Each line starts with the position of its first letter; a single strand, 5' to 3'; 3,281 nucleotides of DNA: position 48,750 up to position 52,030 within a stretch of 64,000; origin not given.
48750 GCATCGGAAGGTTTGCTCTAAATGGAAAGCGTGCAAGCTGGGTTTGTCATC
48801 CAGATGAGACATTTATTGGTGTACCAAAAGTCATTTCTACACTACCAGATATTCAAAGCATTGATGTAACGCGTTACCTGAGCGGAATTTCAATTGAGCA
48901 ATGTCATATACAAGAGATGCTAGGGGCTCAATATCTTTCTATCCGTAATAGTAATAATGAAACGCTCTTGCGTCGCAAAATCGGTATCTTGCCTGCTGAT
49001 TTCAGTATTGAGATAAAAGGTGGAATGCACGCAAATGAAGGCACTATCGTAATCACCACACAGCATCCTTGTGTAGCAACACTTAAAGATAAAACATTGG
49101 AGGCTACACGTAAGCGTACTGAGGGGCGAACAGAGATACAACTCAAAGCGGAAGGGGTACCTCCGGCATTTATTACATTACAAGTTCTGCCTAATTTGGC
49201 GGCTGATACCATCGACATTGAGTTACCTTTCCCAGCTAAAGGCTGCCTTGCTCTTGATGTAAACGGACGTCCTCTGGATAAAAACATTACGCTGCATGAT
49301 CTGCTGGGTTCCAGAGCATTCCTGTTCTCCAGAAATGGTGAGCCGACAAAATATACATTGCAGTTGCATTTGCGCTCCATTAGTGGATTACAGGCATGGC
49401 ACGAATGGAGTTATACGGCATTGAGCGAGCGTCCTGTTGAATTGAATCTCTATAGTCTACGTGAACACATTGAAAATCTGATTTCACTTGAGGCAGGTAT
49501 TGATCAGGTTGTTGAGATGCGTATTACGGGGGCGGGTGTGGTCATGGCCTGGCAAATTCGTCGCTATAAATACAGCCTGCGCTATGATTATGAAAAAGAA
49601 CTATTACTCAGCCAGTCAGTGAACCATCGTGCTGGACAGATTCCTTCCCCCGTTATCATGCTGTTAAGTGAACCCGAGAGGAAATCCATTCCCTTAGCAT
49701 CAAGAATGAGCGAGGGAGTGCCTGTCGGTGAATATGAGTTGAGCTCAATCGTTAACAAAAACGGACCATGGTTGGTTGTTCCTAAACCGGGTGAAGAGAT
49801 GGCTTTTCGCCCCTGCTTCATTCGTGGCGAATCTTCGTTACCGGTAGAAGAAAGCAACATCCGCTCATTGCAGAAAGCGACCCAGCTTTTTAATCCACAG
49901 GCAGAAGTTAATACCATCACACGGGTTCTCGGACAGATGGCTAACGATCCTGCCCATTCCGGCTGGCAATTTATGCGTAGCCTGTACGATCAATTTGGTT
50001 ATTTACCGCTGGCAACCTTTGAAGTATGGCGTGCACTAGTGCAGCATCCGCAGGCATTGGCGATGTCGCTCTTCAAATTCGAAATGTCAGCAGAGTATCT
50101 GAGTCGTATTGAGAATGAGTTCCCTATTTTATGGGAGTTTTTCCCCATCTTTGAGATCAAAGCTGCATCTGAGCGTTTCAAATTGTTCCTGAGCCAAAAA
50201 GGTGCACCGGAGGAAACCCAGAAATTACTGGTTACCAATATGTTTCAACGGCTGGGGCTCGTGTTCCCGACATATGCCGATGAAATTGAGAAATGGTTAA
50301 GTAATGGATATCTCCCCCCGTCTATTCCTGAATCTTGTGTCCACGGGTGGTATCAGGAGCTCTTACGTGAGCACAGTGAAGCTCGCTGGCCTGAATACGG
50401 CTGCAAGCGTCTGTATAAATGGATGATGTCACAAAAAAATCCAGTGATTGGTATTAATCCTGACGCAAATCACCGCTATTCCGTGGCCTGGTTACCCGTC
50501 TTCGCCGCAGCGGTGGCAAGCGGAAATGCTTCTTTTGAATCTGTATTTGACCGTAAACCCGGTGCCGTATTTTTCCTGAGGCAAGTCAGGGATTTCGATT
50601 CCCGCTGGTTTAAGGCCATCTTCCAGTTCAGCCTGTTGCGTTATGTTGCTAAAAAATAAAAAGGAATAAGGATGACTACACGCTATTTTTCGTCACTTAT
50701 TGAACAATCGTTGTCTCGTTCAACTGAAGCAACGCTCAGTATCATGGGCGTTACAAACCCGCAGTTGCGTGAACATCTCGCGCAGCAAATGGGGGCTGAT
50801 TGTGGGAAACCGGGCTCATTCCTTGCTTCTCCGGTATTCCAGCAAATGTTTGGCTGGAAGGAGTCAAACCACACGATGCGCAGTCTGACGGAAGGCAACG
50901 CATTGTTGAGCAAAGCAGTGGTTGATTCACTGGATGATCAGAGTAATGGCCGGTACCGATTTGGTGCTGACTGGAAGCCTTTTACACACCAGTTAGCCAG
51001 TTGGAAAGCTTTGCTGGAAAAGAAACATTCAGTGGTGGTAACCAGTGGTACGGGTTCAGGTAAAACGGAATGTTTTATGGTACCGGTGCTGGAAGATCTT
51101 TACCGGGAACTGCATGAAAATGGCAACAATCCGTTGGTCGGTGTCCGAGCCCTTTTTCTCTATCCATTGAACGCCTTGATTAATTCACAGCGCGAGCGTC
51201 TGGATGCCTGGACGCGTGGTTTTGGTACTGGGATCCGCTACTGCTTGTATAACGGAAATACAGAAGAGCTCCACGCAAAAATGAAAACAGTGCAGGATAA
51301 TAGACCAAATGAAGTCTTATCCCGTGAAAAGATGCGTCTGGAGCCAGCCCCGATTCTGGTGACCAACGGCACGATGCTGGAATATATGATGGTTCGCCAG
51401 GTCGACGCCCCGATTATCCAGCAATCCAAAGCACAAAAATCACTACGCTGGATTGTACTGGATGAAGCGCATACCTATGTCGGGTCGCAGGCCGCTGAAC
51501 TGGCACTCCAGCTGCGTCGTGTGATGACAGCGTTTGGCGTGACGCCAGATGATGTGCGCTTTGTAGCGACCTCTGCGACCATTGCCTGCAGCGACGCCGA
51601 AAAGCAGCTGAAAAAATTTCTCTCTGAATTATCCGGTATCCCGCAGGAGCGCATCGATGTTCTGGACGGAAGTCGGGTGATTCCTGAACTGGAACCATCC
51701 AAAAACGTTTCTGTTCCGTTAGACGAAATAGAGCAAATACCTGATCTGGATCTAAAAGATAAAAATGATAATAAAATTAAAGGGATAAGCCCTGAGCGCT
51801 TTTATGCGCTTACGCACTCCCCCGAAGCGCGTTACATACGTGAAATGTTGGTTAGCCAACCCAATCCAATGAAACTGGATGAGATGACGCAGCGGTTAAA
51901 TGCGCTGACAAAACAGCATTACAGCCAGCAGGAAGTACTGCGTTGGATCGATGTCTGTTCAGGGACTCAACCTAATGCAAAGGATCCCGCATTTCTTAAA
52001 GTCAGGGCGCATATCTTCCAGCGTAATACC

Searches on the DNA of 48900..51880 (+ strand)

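Call 55: search_dna_similar(query=window:48900-51880:+, collection=ecoli_genomes, mode=near, max_rows=10, rows=spread)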
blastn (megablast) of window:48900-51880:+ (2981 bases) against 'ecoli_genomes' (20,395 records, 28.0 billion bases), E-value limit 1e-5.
Records with a match: 245; places in all: 247; records where one place covers at least 80% of the query: 228.
Genomes with a match: 245 of 5426; with a place that covers at least 80% of the query: 228. Places per genome that has any: lowest 1, median 1, highest 2. On chromosomes: 247 places; on plasmids: 0.
Best place of each record, by identity: >=99% 51; 95-99% 190; 90-95% 4.
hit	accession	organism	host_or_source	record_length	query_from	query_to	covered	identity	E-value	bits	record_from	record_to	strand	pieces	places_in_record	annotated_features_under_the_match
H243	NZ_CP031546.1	Escherichia coli strain cq9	pig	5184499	1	2981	100%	100.0%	0e+0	5505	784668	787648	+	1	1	yjiT: protein YjiT | DEAD/DEAH box helicase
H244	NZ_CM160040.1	Escherichia coli strain Eco_70239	Homo sapiens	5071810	1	2981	100%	100.0%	0e+0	5505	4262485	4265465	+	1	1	yjiT: protein YjiT | DEAD/DEAH box helicase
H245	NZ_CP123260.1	Escherichia coli strain YZLc4-1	chicken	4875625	1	2981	100%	97.9%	0e+0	5151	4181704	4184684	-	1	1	yjiT: protein YjiT | DEAD/DEAH box helicase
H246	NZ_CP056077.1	Escherichia coli strain MS1170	Gallus gallus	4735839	1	2981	100%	97.3%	0e+0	5062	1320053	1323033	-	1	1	yjiT: protein YjiT | DEAD/DEAH box helicase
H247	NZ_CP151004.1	Escherichia coli strain 18KM2445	Dog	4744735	1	2981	100%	96.2%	0e+0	4874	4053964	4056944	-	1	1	yjiT: protein YjiT | DEAD/DEAH box helicase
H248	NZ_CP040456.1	Escherichia coli strain UPEC132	Homo sapiens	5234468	1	2981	100%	95.6%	0e+0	4780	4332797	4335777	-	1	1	yjiT: protein YjiT | DEAD/DEAH box helicase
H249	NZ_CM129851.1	Escherichia coli strain SW071620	wastewater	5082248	1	2981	100%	95.6%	0e+0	4780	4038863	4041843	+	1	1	yjiT: protein YjiT | DEAD/DEAH box helicase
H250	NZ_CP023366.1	Escherichia coli strain 1428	canine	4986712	1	2981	100%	95.6%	0e+0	4774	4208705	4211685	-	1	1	yjiT: protein YjiT | DEAD/DEAH box helicase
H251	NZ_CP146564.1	Escherichia coli strain B1.H1.18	Hospital Wastewater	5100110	1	2981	100%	95.2%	0e+0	4708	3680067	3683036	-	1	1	yjiT: protein YjiT | DEAD/DEAH box helicase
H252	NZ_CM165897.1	Escherichia coli strain N25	Homo sapiens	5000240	2948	2981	1%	100.0%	5e-6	64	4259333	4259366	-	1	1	DUF1998 domain-containing protein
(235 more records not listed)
